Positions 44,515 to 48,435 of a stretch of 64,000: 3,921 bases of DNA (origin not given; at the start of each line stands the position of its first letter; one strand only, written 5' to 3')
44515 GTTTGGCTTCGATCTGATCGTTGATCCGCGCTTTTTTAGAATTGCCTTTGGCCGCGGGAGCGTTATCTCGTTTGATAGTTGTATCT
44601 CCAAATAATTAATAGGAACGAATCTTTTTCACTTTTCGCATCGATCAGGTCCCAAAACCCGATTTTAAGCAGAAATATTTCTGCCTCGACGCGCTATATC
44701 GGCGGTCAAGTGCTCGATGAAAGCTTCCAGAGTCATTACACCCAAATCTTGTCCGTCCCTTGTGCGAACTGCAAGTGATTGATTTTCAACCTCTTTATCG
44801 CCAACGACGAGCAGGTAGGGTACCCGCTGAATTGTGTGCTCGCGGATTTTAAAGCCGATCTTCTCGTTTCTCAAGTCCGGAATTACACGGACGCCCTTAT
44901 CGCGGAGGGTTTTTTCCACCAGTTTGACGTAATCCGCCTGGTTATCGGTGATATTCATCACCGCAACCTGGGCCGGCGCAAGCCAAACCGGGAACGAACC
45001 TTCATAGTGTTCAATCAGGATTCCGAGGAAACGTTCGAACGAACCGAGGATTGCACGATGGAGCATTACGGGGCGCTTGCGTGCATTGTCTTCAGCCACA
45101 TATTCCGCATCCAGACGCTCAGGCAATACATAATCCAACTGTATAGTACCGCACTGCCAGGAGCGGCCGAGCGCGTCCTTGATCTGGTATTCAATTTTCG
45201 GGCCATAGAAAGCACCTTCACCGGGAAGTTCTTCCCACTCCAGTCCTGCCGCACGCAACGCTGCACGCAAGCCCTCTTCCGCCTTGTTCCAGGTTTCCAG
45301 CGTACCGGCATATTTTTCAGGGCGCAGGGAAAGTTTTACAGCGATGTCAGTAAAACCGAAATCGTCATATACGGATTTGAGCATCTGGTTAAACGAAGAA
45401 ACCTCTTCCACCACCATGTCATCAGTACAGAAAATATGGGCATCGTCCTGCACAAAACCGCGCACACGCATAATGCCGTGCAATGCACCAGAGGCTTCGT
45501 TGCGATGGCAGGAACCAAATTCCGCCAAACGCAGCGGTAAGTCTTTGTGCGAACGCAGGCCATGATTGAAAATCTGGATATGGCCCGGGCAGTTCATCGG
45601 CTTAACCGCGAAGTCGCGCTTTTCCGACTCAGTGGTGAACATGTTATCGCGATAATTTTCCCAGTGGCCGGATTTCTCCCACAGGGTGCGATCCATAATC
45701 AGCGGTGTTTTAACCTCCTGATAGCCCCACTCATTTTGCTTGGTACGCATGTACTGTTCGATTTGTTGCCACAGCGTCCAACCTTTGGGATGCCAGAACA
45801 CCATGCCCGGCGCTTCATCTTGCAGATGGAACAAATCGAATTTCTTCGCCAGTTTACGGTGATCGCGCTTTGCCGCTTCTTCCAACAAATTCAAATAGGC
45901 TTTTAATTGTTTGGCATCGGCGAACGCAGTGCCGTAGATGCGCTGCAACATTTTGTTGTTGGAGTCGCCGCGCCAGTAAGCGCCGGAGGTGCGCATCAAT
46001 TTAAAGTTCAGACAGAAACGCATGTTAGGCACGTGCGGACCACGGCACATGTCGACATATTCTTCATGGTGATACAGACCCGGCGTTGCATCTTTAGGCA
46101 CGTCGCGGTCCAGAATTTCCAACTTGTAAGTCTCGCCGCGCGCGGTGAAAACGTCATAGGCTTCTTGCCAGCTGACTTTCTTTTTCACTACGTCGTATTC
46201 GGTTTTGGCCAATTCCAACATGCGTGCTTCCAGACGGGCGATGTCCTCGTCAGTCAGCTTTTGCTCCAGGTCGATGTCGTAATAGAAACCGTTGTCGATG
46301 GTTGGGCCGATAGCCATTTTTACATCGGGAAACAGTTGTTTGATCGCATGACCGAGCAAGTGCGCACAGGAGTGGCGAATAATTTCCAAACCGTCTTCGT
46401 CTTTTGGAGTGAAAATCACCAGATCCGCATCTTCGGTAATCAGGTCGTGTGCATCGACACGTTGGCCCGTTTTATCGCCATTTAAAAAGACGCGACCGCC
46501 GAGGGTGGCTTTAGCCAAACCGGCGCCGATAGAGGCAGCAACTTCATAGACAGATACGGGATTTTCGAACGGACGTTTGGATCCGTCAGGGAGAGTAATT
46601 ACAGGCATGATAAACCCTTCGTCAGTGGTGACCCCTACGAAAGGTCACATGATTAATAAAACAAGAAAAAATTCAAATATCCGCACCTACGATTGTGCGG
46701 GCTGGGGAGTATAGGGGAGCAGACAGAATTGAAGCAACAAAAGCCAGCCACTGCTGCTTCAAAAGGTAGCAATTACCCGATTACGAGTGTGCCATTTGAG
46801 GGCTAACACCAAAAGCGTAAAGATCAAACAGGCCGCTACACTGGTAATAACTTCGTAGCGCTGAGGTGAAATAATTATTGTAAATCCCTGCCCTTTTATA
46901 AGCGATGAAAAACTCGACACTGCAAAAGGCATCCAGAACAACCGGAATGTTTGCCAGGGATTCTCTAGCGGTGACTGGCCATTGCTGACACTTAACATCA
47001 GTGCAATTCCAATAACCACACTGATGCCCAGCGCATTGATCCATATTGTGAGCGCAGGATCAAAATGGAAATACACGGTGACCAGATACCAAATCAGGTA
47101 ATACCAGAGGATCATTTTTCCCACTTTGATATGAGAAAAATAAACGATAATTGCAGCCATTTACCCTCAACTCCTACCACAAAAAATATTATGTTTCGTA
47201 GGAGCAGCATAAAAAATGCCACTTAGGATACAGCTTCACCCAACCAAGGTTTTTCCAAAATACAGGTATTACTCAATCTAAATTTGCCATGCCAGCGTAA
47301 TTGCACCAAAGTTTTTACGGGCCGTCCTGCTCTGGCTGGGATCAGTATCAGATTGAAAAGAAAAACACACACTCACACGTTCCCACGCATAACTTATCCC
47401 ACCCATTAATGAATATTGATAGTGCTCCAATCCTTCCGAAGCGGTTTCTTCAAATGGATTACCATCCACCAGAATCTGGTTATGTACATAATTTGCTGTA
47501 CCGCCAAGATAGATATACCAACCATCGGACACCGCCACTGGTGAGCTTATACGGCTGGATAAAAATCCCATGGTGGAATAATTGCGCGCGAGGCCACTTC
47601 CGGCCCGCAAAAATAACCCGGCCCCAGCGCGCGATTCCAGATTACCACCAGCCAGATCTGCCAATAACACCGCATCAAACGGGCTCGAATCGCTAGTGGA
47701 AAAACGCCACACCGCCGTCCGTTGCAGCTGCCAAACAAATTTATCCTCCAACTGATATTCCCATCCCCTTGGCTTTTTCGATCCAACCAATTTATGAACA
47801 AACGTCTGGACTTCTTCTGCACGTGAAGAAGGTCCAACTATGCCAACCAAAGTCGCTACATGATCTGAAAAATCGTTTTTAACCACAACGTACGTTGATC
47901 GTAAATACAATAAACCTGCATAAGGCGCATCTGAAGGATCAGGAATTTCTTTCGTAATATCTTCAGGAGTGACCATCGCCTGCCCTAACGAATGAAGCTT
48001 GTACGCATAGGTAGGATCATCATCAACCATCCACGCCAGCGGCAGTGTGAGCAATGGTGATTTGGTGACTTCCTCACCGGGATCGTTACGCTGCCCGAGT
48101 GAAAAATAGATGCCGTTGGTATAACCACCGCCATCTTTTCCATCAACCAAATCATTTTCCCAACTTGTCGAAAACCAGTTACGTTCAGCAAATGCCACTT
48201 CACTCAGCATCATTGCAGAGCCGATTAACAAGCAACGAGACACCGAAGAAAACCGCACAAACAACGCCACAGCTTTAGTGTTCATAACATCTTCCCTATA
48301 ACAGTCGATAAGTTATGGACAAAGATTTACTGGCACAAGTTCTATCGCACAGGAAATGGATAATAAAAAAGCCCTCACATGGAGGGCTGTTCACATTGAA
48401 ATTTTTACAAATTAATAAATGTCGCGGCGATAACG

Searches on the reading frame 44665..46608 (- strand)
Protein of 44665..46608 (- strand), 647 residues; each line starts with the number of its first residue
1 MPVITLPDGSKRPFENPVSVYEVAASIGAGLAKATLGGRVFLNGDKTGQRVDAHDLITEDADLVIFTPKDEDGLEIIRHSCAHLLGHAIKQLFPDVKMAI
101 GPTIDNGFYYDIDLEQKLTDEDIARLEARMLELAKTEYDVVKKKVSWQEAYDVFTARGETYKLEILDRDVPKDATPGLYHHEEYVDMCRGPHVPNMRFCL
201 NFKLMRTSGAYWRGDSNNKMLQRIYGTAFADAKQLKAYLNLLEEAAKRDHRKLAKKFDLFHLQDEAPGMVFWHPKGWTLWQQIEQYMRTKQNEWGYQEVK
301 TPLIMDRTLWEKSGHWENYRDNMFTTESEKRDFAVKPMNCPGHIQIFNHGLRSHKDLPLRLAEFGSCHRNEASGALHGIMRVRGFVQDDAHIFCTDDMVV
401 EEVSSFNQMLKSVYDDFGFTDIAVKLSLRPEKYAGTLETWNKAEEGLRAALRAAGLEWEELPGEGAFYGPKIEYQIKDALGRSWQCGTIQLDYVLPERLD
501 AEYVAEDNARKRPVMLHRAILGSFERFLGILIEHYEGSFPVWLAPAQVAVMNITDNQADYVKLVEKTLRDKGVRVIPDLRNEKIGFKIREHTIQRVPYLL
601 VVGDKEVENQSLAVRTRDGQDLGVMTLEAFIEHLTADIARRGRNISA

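Call 35: search_protein_families(library=pfam, proteins=[window:44665-46608:-], max_evalue=0.00001)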
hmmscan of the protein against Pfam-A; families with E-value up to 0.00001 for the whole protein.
window:44665-46608:- (647 aa): 4 families
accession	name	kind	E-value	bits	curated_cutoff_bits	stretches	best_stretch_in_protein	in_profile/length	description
PF00587.30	tRNA-synt_2b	-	4.2e-52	177.2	29.3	1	324-535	1-179/179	tRNA synthetase class II core domain (G, H, P, S and T)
PF03129.25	HGTP_anticodon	-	3e-20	72.6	21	1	547-635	1-92/94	Anticodon binding domain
PF07973.19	tRNA_SAD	-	3.3e-15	56.2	24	1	178-225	3-44/44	Threonyl and Alanyl tRNA synthetase second additional domain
PF02824.27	TGS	-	9.3e-06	26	22.2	0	4-67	3-60/60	TGS domain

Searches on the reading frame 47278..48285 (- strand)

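Call 35: search_protein_families(library=pfam, proteins=[window:47278-48285:-], max_evalue=0.00001)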
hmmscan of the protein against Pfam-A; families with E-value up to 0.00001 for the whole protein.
window:47278-48285:- (335 aa): 1 family
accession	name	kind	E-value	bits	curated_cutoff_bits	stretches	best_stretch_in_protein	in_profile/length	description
PF09982.15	LpxR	-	6.6e-66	222.9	26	1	20-334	2-322/323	Outer membrane protein LpxR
